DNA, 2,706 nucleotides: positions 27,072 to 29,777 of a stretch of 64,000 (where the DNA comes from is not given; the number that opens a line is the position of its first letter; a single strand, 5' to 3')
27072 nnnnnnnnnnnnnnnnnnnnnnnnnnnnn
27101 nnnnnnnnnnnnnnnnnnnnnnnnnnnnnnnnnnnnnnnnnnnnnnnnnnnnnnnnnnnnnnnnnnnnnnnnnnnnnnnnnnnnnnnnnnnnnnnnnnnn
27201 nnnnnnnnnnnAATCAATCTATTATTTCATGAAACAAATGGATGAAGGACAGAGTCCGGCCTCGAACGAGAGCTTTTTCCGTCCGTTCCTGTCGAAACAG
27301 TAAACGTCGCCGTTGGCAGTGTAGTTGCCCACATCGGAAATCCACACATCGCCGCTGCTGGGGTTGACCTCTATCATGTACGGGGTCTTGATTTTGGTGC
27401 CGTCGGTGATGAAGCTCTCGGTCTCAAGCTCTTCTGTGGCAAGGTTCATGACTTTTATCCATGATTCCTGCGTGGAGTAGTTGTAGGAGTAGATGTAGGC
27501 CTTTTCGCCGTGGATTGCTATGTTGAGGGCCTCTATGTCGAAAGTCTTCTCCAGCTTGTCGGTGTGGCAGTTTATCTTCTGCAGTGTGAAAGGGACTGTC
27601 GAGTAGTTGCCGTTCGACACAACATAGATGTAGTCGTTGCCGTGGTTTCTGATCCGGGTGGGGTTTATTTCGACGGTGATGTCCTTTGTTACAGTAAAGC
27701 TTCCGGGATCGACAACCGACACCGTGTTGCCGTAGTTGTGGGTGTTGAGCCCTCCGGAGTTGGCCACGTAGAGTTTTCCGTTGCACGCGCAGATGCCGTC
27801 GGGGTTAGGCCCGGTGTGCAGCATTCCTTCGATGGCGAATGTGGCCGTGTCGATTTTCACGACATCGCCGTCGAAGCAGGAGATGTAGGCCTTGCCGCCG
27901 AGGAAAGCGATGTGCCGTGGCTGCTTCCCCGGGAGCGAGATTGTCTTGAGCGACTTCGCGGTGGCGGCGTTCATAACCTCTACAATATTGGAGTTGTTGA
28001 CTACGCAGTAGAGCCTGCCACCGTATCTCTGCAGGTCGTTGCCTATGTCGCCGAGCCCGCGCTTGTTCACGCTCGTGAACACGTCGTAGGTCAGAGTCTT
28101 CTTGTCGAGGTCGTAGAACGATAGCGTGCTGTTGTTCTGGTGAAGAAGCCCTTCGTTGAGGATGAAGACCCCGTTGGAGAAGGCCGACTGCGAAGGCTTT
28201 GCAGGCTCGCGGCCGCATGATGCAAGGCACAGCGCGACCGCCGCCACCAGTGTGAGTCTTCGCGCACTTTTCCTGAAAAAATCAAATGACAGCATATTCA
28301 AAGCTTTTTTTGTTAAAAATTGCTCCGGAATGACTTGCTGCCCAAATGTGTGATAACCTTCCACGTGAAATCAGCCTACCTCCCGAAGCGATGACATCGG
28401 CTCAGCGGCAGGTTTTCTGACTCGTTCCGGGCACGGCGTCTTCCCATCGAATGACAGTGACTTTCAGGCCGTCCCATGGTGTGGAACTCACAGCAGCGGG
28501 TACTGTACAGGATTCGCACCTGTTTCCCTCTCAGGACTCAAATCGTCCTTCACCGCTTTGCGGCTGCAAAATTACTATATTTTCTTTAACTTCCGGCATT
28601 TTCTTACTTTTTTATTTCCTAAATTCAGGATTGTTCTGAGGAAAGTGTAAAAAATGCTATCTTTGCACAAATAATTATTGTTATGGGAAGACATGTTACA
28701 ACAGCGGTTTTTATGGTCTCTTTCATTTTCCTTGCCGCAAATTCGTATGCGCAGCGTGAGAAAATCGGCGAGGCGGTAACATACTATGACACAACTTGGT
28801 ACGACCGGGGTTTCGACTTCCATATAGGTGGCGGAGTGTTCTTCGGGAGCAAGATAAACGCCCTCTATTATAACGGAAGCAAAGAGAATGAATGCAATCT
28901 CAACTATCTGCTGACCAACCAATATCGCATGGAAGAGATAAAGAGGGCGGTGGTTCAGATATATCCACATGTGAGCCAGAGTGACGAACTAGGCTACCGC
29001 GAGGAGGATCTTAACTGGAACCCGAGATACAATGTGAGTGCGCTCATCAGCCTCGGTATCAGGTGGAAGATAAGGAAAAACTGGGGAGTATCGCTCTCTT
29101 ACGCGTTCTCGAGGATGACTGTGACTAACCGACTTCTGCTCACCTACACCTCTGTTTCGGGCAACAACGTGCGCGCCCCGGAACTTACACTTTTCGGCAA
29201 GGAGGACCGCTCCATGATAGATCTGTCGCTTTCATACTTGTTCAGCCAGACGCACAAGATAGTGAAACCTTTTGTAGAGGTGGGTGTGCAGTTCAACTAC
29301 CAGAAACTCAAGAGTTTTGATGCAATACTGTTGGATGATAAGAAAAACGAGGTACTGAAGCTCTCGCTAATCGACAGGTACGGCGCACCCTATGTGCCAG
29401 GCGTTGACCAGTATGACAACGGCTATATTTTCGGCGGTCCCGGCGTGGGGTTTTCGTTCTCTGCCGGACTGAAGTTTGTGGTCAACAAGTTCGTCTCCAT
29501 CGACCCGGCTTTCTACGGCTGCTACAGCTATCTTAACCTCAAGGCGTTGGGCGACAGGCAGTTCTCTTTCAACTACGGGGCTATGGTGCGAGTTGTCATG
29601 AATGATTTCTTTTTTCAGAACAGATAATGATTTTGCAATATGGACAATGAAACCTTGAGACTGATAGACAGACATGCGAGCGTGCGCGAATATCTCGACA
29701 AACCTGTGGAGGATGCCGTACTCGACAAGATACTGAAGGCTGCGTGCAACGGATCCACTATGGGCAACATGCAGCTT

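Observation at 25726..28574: B12-riboswitch-controlled operon encoding a beta-propeller lipoprotein and a T9SS-exported putative corrinoid binder, with no transporter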

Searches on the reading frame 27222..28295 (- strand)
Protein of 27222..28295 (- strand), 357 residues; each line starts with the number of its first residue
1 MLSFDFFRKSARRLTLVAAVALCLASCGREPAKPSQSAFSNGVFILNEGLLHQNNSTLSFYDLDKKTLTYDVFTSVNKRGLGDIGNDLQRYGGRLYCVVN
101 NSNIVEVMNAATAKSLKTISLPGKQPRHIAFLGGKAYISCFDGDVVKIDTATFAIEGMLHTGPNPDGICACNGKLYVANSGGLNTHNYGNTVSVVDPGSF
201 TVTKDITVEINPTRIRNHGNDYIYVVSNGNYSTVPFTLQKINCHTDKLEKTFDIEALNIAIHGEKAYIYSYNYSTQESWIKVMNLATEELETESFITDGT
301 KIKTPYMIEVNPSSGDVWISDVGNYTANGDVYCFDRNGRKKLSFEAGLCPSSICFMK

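Call 4: search_protein_families(library=pfam, proteins=[window:27222-28295:-], max_evalue=0.1)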
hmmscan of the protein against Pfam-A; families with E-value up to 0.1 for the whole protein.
window:27222-28295:- (357 aa): 3 families
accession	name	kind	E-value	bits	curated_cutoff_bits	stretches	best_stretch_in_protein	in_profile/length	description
PF16819.11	DUF5074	-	7.5e-15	55.3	27.2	1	41-344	1-338/353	Domain of unknown function (DUF5074)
PF01436.27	NHL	-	0.00062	20.1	20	0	164-181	3-21/28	NHL repeat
PF24681.1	Kelch_KLHDC2_KLHL20_DRC7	-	0.086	12.6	50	0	129-225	65-169/221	KLHDC2/KLHL20/DRC7 Kelch-repeats domain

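Call 5: search_protein_families(library=ncbifam, proteins=[window:27222-28295:-], max_evalue=0.1)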
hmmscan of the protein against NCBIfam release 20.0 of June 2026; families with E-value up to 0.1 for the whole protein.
window:27222-28295:- (357 aa): 3 families
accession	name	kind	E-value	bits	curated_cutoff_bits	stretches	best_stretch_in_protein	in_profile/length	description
TIGR02276.1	beta_rpt_yvtn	repeat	1.4e-08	34.6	27.85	2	172-215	3-39/42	beta-propeller repeat protein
TIGR03866.1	PQQ_ABC_repeats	subfamily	4.9e-08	32.4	287.3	1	95-213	13-128/310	PQQ-dependent catabolism-associated beta-propeller protein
NF052280.1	7_blade_YncE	equivalog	0.0023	16.8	400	0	98-155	145-204/338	7-bladed beta-propeller protein YncE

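Call 13: find_homologous_proteins(query=window:27222-28295:-)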
Query window:27222-28295:- (357 aa): 3183 proteins with E <= 0.001 among 7361 candidates; the best 120 are listed.
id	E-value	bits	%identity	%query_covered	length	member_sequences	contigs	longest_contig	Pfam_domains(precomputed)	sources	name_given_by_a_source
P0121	1.3e-238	809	99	100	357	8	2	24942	PF16819.12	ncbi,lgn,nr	ncbi:MAG: hypothetical protein SPL42_08005 [Bacteroidales bacterium]|nr:hypothetical protein [Bacter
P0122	5.8e-161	554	66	100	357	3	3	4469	PF16819.12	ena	-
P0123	2.1e-152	525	65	99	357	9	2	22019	PF16819.12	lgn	-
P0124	6.0e-146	504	65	93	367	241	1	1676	PF16819.12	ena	-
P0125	7.1e-146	504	65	93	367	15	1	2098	PF16819.12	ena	-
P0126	1.9e-145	503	64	93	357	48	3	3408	PF16819.12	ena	-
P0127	8.9e-145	500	67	89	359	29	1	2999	PF16819.12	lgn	-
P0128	1.8e-144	499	60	99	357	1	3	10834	PF16819.12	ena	-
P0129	2.0e-144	499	63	93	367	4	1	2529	PF16819.12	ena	-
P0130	2.1e-144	499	63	93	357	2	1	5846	PF16819.12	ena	-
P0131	3.2e-144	499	62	94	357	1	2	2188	PF16819.12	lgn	-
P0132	3.4e-144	498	61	99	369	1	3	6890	PF16819.12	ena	-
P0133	4.0e-144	498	60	98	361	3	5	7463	PF16819.12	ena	-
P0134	5.0e-144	498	65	89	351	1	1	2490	PF16819.12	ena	-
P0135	5.5e-144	498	65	89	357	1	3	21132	PF16819.12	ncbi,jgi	jgi:YVTN family beta-propeller protein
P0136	5.6e-144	498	65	89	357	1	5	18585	PF16819.12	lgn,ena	-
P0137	6.1e-144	498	65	89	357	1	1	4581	PF16819.12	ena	-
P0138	9.2e-144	497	65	89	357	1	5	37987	PF16819.12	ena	-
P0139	9.5e-144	497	65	89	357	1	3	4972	PF16819.12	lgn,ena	-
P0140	9.8e-144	497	64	89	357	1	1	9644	PF16819.12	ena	-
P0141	1.3e-143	496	64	89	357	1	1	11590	PF16819.12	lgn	-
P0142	1.7e-143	496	64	89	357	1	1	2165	PF16819.12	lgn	-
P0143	1.7e-143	496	64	89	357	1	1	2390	PF16819.12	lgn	-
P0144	2.2e-143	496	60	99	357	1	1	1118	PF16819.12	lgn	-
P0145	2.3e-143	496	64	89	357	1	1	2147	PF16819.12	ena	-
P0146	2.4e-143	496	65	89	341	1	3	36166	PF16819.12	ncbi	-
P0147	3.5e-143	495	64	89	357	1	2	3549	PF16819.12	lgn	-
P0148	3.6e-143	495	64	89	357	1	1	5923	PF16819.12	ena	-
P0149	4.9e-143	495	64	89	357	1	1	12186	PF16819.12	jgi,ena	-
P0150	9.3e-143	494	60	99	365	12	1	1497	PF16819.12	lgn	-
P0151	9.7e-143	494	64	89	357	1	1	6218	PF16819.12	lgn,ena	-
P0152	1.3e-142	493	62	93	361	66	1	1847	PF16819.12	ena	-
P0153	1.4e-142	493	64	89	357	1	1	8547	PF16819.12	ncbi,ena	-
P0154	4.4e-142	492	60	98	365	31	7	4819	PF16819.12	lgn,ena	-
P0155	4.6e-142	491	60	98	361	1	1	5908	PF16819.12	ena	-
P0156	5.9e-142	491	60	98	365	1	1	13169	PF16819.12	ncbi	-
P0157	1.8e-141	489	64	89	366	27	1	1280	PF16819.12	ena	-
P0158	1.9e-141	489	65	89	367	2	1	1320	PF16819.12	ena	-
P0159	3.3e-141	489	65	89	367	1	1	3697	PF16819.12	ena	-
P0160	3.3e-141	489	64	89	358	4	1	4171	PF16819.12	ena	-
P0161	3.4e-141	489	64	89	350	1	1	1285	PF16819.12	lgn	-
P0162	1.2e-140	487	59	99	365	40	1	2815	PF16819.12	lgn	-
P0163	1.4e-140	487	61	98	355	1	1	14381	PF16819.12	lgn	-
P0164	1.7e-140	486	64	89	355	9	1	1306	PF16819.12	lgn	-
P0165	2.1e-140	486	60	98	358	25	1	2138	PF16819.12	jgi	jgi:DNA-binding beta-propeller fold protein YncE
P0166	2.5e-140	486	64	89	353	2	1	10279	PF16819.12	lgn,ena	-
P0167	7.6e-140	484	60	98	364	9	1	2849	PF16819.12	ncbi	-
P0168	2.0e-139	483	63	93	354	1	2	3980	PF16819.12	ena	-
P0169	6.7e-139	481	61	93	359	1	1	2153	PF16819.12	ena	-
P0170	8.8e-139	481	62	93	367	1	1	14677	PF16819.12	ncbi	-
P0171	1.1e-138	480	61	93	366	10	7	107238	PF16819.12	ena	-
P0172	1.7e-138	480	63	89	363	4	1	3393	PF16819.12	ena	-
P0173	1.9e-138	480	63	93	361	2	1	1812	PF16819.12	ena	-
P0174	3.0e-138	479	60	95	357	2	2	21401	PF16819.12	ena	-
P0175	3.5e-138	479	64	89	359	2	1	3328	PF16819.12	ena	-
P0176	1.1e-137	477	61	95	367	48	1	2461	PF16819.12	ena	-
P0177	1.7e-137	476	64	89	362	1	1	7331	PF16819.12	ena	-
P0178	3.4e-137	475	62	93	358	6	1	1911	PF16819.12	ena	-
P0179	5.5e-137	475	64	89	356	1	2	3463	PF16819.12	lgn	-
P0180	6.4e-137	475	64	89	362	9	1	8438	PF16819.12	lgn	-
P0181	2.6e-136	472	64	89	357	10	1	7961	PF16819.12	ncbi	-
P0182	8.6e-136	471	63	89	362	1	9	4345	PF16819.12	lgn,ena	-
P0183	1.0e-135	471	63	89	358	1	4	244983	PF16819.12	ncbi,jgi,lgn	jgi:YVTN family beta-propeller protein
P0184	2.0e-135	470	63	89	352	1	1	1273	PF16819.12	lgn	-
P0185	2.0e-135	470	63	89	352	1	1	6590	PF16819.12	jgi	-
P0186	2.9e-135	469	62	89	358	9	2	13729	PF16819.12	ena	-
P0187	9.2e-135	467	62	89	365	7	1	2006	PF16819.12,PF01436.28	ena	-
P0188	1.7e-134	467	58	99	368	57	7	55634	PF16819.12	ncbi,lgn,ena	-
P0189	4.4e-134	465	60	94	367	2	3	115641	PF16819.12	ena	-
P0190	4.7e-134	465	62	89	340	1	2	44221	PF16819.12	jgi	jgi:YVTN family beta-propeller protein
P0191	1.1e-133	464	62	89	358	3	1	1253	PF16819.12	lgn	-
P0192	1.1e-133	464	62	89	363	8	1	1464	PF16819.12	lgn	-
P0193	1.6e-133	463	58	98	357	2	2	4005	PF16819.12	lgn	-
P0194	2.0e-133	463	60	94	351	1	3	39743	PF16819.12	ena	-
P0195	1.6e-132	460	62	89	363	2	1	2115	PF16819.12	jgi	-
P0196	4.0e-132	459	59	93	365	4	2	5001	PF16819.12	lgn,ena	-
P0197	4.6e-132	459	62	89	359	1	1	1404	PF16819.12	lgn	-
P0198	5.4e-131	455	62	89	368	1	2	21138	PF16819.12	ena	-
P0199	3.2e-130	452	63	88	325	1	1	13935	PF16819.12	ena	-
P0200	4.2e-130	452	60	89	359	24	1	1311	PF16819.12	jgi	jgi:DNA-binding beta-propeller fold protein YncE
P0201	2.0e-128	447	61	89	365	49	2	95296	PF16819.12,PF01436.28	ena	-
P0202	1.5e-124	434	58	89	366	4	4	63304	PF16819.12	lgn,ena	-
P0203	1.2e-122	428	55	96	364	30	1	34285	PF16819.12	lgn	-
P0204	3.7e-121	423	57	89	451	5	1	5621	PF16819.12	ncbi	-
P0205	8.1e-121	422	54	97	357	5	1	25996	PF16819.12,PF01436.28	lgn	-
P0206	2.0e-120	420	53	98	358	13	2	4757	PF16819.12,PF01436.28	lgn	-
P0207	3.7e-120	419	56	96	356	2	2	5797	PF16819.12,PF01436.28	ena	-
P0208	6.3e-120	419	53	96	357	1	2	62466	PF16819.12,PF01436.28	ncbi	-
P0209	1.8e-119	417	55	96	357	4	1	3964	PF16819.12,PF01436.28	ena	-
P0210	2.0e-119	417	53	97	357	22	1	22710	PF16819.12,PF01436.28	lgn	-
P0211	3.2e-119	416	56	96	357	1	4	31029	PF16819.12,PF01436.28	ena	-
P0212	4.9e-119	416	53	96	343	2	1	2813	PF13570.14,PF16819.12,PF01436.28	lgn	-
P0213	7.7e-119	415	56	93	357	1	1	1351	PF16819.12,PF01436.28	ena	-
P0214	1.1e-118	415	54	96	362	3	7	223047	PF16819.12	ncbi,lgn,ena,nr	ncbi:MAG: hypothetical protein IKU03_03240 [Bacteroidales bacterium]|nr:hypothetical protein [Bacter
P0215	1.1e-118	414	57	89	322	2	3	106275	PF16819.12,PF01436.28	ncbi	-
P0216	1.3e-118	414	54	95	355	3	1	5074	PF16819.12,PF01436.28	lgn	-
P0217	1.6e-118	414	56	93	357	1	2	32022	PF16819.12,PF01436.28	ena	-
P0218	1.7e-118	414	51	96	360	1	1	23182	PF16819.12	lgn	-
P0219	3.4e-118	413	52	97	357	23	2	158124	PF16819.12,PF01436.28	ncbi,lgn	-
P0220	5.9e-118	412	54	93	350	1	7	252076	PF21783.3,PF16819.12,PF01436.28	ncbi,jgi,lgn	jgi:YVTN family beta-propeller protein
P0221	6.9e-118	412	54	97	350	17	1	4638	PF16819.12,PF01436.28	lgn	-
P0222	1.2e-117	411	53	95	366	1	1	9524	PF16819.12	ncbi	-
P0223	1.7e-117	411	54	92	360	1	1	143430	PF16819.12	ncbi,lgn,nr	ncbi:MAG: hypothetical protein K6A41_03000 [Bacteroidales bacterium]|nr:hypothetical protein [Bacter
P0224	2.1e-117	410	57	92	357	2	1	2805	PF16819.12,PF01436.28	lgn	-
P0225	2.7e-117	410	54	94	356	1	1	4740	PF16819.12,PF01436.28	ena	-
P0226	3.7e-117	410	56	93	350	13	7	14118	PF16819.12,PF01436.28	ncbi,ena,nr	ncbi:MAG: hypothetical protein J6X01_06665 [Bacteroidales bacterium]|nr:hypothetical protein [Bacter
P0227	6.6e-117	409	53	93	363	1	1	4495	PF16819.12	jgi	-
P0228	9.5e-117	408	54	92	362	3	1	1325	PF16819.12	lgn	-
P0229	2.2e-116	407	58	89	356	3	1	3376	PF02239.23,PF16819.12,PF01436.28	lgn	-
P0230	2.2e-116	407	53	96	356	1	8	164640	PF16819.12,PF01436.28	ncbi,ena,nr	ncbi:MAG: YncE family protein [Bacteroidales bacterium]|nr:YncE family protein [Bacteroidales bacter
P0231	3.7e-116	406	55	89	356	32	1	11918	PF13570.14,PF16819.12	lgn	-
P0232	9.4e-116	405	53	92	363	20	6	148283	PF16819.12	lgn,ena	-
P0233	1.4e-115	404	53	95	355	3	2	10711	PF16819.12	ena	-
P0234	2.4e-115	404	53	96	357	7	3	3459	PF16819.12,PF01436.28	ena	-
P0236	3.5e-115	403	53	96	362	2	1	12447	PF16819.12,PF01436.28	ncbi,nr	ncbi:MAG: hypothetical protein LBV02_06145 [Bacteroidales bacterium]|nr:hypothetical protein [Bacter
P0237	3.8e-115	403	52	97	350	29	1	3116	PF16819.12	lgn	-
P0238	4.0e-115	403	54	92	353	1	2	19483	PF16819.12,PF01436.28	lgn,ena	-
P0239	4.3e-115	403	53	97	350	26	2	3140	PF16819.12,PF01436.28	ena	-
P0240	5.0e-115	403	54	97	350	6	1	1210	PF16819.12,PF01436.28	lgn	-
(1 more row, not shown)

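Call 14: search_solved_structures(query=window:27222-28295:-, max_evalue=1, show_alignments=2)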
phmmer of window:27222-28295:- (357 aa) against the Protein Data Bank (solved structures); distinct sequences matched with E-value up to 1: 17.
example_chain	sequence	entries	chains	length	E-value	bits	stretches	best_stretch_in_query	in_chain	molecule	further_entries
8blw_B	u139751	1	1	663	1e-72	248.5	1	43-355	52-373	YncE family protein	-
8ptf_A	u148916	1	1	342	3.2e-72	246.8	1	43-355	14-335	YncE family protein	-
8ptd_A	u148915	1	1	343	3.3e-72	246.8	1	43-355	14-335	YncE family protein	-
8p97_B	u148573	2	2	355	5.2e-25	91.6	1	37-355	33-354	Putative surface layer protein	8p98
8okv_B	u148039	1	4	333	8.4e-25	90.9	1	38-355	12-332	Putative surface layer protein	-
8puj_A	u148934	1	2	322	1.5e-24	90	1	40-355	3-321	YncE family protein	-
8bmx_D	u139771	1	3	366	4.1e-23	85.4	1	36-355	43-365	YncE family protein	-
8bn0_A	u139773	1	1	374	4.3e-23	85.3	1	37-355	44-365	Putative surface layer protein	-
8bmy_A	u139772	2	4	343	6.6e-23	84.7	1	37-355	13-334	Putative surface layer protein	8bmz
8baz_A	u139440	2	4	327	1.5e-22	83.5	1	40-355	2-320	Surface layer protein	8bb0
8bai_A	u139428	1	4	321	2.1e-22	83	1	41-355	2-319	Surface layer protein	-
3dsm_A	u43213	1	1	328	2.3e-22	82.9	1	41-355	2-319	uncharacterized protein BACUNI_02894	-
1l0q_A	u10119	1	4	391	1.6e-10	44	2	55-213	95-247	Surface layer protein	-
9s6c_A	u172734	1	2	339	0.0014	21.1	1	41-183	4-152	Quinoprotein amine dehydrogenase-like protein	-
9s6c_C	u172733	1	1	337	0.0018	20.7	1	41-183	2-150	Quinoprotein amine dehydrogenase-like protein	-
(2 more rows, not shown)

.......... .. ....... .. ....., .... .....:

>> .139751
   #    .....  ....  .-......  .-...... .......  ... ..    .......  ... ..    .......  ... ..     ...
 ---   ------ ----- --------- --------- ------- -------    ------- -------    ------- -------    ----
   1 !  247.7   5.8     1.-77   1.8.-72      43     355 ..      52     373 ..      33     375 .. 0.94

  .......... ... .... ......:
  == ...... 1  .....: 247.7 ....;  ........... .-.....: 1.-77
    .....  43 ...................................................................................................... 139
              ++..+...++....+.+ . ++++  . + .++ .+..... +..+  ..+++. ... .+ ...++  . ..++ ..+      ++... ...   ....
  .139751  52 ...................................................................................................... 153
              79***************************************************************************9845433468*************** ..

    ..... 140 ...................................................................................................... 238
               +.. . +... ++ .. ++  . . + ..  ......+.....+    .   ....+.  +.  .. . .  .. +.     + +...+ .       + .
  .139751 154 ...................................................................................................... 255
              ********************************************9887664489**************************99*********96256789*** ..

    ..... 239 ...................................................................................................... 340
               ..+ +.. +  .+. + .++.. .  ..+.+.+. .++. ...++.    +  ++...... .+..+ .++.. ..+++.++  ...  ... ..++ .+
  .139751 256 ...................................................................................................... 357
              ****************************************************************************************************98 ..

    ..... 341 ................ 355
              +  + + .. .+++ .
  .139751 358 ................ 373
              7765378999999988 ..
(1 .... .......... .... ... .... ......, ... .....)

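Call 38: find_encoding_contigs(protein=P0183, flank=10000, max_places=3)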
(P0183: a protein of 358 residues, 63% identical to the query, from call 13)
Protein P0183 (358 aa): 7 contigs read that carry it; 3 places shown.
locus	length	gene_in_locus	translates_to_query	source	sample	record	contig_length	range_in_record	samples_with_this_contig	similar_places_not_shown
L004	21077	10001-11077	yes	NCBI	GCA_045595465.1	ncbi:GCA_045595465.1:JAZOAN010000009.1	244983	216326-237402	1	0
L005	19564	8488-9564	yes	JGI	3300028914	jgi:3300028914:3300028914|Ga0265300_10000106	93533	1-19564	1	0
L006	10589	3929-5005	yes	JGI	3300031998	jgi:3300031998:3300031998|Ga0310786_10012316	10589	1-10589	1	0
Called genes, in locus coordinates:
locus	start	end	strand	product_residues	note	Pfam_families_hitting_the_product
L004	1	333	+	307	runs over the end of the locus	PF10543:ORF6N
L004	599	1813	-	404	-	PF18998:Flg_new_2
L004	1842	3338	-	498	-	PF02368:Big_2, PF26182:Ig_NUP210_5th (weak)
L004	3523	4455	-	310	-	PF09603:Fib_succ_major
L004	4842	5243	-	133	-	PF18498:DUF5618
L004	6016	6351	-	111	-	PF02482:Ribosomal_S30AE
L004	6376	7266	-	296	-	PF02899:Phage_int_SAM_1, PF13495:Phage_int_SAM_4, PF00589:Phage_integrase, PF22823:MrpR_C_cat (weak)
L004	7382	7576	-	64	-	PF01165:Ribosomal_S21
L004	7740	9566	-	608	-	-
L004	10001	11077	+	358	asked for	PF16819:DUF5074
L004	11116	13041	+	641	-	PF18962:Por_Secre_tail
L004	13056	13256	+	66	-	-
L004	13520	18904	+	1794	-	PF00041:fn3, PF18962:Por_Secre_tail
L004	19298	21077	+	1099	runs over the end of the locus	PF13091:PLDc_2 (weak), PF00176:SNF2-rel_dom (faint), PF00270:DEAD (faint), PF04851:ResIII (weak), PF00271:Helicase_C, PF22590:Cas3-like_C_2 (weak)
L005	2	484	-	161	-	?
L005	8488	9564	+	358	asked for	PF16819:DUF5074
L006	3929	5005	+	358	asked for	PF16819:DUF5074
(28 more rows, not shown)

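Call 78: search_protein_families(library=pfam, proteins=[L004:13520-18904:+], max_evalue=0.001)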
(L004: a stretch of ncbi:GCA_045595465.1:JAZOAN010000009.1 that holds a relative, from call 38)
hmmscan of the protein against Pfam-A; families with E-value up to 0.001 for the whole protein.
L004:13520-18904:+ (1794 aa): 2 families
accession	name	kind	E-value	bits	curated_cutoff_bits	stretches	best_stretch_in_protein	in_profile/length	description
PF00041.27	fn3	-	8.1e-21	74.5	25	2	939-1005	3-70/84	Fibronectin type III domain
PF18962.6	Por_Secre_tail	-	1.5e-10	41.6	27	1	1730-1794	2-72/75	Secretion system C-terminal sorting domain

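Call 89: find_encoding_contigs(protein=P0121, flank=3000, max_places=2)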
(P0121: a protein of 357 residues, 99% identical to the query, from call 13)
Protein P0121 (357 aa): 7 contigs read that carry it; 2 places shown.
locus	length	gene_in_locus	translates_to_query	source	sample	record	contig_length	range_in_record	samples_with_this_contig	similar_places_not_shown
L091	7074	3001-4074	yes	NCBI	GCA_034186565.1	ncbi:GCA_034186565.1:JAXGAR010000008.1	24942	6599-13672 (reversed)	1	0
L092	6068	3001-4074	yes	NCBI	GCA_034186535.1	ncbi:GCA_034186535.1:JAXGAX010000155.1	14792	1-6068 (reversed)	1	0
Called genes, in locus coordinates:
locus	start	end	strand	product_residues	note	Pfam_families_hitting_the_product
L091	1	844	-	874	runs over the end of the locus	PF22666:Glyco_hydro_2_N2, PF00703:Glyco_hydro_2 (weak), PF17786:Mannosidase_ig, PF17753:Ig_mannosidase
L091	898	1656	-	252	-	PF14512:TM1586_NiRdase (faint), PF00881:Nitroreductase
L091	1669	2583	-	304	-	-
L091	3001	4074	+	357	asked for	PF16819:DUF5074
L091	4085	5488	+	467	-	PF18962:Por_Secre_tail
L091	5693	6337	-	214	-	PF13709:DUF4159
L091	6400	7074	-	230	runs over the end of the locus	PF14622:Ribonucleas_3_3, PF22935:RM44_endonuclase, PF00636:Ribonuclease_3, PF00035:dsrm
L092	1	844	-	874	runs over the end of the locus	PF22666:Glyco_hydro_2_N2, PF00703:Glyco_hydro_2 (weak), PF17786:Mannosidase_ig, PF17753:Ig_mannosidase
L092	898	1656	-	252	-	PF14512:TM1586_NiRdase (faint), PF00881:Nitroreductase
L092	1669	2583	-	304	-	-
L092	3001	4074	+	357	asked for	PF16819:DUF5074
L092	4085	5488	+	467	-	PF18962:Por_Secre_tail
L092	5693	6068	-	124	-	PF13709:DUF4159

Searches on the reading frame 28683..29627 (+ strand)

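Call 4: search_protein_families(library=pfam, proteins=[window:28683-29627:+], max_evalue=0.1)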
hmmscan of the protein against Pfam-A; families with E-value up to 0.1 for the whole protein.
window:28683-29627:+ (314 aa): 0 families

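Call 5: search_protein_families(library=ncbifam, proteins=[window:28683-29627:+], max_evalue=0.1)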
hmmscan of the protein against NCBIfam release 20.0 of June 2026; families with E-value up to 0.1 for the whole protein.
window:28683-29627:+ (314 aa): 1 family
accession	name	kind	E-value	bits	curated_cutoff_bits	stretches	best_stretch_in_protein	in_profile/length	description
NF008202.0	PRK10959.1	equivalog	0.071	12.4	287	0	183-242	106-162/212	outer membrane protein OmpW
